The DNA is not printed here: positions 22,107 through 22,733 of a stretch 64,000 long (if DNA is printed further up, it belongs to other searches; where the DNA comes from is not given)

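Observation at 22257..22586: Orphan peptide with a Nif11-like double-glycine leader and a zinc-ribbon-like 53-aa core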

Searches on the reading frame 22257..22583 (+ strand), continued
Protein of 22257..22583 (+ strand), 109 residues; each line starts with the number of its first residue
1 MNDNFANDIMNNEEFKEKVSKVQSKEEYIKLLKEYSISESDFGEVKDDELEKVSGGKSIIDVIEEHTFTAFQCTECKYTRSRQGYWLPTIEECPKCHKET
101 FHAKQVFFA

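Call 97: search_protein_families(library=pfam, proteins=[L014:6409-6813:+, P0011, P0012, P0014, P0017], max_evalue=1)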
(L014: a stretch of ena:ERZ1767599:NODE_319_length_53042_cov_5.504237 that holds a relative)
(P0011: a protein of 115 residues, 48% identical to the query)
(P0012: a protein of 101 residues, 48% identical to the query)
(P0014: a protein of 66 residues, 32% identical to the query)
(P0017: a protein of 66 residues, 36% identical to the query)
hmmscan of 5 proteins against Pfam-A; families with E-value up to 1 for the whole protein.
L014:6409-6813:+ (135 aa): 0 families

P0011 (115 aa): 7 families
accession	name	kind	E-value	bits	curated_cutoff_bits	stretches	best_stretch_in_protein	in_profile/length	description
PF07862.16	Nif11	-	0.0005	20.7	23.8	1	5-36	9-40/48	Nif11 domain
PF09855.14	Zn_ribbon_13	-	0.034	14.7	23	0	97-111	1-15/63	Nucleic-acid-binding protein containing Zn-ribbon domain (DUF2082)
PF04606.18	Ogr_Delta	-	0.035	14.5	26.3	0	75-86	27-38/47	Ogr/Delta-like zinc finger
PF14952.11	zf-tcix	-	0.035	14.1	31.2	0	95-103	10-18/42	Putative treble-clef, zinc-finger, Zn-binding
PF07282.18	Cas12f1-like_TNB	-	0.12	13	26.3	1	71-104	26-49/60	Cas12f1-like, TNB domain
PF03979.19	Sigma70_r1_1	-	0.13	12.7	22.5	1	12-54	26-66/81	Sigma-70 factor, region 1.1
PF01396.24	Zn_ribbon_Top1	-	0.29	11.4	32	1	96-109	2-14/39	Topoisomerase DNA binding C4 zinc finger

P0012 (101 aa): 3 families
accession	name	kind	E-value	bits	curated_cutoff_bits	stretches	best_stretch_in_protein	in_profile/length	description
PF14952.11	zf-tcix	-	0.0069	16.4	31.2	1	81-88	10-17/42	Putative treble-clef, zinc-finger, Zn-binding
PF04369.19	Lactococcin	-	0.086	13.4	23.1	1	36-59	8-34/60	Lactococcin-like family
PF12172.15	zf-ChsH2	-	0.28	11.4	23.2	1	82-92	12-22/37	ChsH2, rubredoxin-like zinc ribbon domain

P0014 (66 aa): 31 families (the best 25 are shown)
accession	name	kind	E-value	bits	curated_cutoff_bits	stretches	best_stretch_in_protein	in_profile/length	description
PF07282.18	Cas12f1-like_TNB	-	0.0011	19.5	26.3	1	25-56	24-47/60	Cas12f1-like, TNB domain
PF03047.20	ComC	-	0.0019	18.4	20.4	1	4-18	11-25/31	COMC family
PF08274.17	Zn_Ribbon_YjdM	-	0.0034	17.8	30.8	1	27-38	17-28/30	PhnA Zinc-Ribbon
PF07754.17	HVO_2753_ZBP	-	0.0036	17.5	33.2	1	24-55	11-45/46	Small zinc finger protein HVO_2753-like, Zn-binding pocket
PF19134.6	DUF5817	-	0.0042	17.5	31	1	31-57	5-29/57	Domain of unknown function (DUF5817)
PF23783.1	Zn_ribbon_TiaS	-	0.005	17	27.3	1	31-63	3-31/41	TiaS C-terminal zinc ribbon domain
PF01155.25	HypA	-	0.0067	16.9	28.9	1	25-60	66-97/112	Hydrogenase/urease nickel incorporation, metallochaperone, hypA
PF09297.16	Zn_ribbon_NUD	-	0.011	15.8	24.8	1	19-38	11-30/32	NADH pyrophosphatase zinc ribbon domain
PF13248.11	Zn_ribbon_3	-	0.011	15.6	27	0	32-37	5-10/26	zinc-ribbon domain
PF08271.17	Zn_Ribbon_TF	-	0.021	14.8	29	1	30-37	20-27/43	TFIIB zinc-binding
PF24441.1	DUF7560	-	0.029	14.5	27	1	49-58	5-14/44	Family of unknown function (DUF7560)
PF13451.12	zf_Tbcl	-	0.03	14.7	24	0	27-42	2-17/48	Probable treble clef domain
PF07295.17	DUF1451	-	0.035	14.7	26.1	1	28-61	112-143/146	Zinc-ribbon containing domain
PF18073.7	Zn_ribbon_LapB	-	0.039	14.1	25.7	1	31-39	2-10/28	Rubredoxin metal binding domain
PF24460.1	DUF7575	-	0.041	13.7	28.5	0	30-39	4-13/28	Domain of unknown function (DUF7575)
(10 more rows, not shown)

P0017 (66 aa): 15 families
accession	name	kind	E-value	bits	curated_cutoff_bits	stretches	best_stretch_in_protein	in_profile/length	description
PF10439.15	Bacteriocin_IIc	-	0.011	16.2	27.1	1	1-24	1-19/59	Bacteriocin class II with double-glycine leader peptide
PF10122.14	Zn_ribbon_Com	-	0.025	14.5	22.9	1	24-54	2-32/52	Mu-like prophage protein Com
PF19134.6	DUF5817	-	0.034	14.6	31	1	29-58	6-33/57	Domain of unknown function (DUF5817)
PF23547.1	Zn_ribbon_FGT1_1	-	0.037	14.1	27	0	47-56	21-30/35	FORGETTER1 first zinc ribbon domain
PF03047.20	ComC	-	0.053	13.8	20.4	1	7-20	13-26/31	COMC family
PF25208.1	DUF7838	-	0.056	13.8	28.5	0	48-58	8-18/55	Domain of unknown function (DUF7838)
PF05129.18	Zn_ribbon_Elf1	-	0.059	13.9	29.8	1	43-57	19-33/79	Transcription elongation factor Elf1 like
PF09723.15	Zn_ribbon_8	-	0.074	13.5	34.4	1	26-56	5-36/41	Zinc ribbon domain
PF23165.1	zf-C2H2_FBX41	-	0.093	12.7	24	1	47-59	3-15/30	F-box only protein 41 C2H2 zinc finger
PF23548.1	Zn_ribbon_FGT1_2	-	0.12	12.4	27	1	47-55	21-29/35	FORGETTER1 second zinc ribbon domain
PF12468.15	LRR_TTSS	-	0.15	12.7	21.9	1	7-39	2-37/54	Type III secretion system leucine rich repeat protein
PF12760.12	Zn_ribbon_IS1595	-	0.19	12.1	25.4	1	47-58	19-30/46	Transposase zinc-ribbon domain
PF13248.11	Zn_ribbon_3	-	0.28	11.2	27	1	46-56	2-11/26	zinc-ribbon domain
PF07503.17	zf-HYPF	-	0.34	11.2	23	1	34-54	9-29/34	HypF finger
PF25206.1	DUF7836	-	0.61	10.4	26.7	0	44-60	28-44/59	Domain of unknown function (DUF7836)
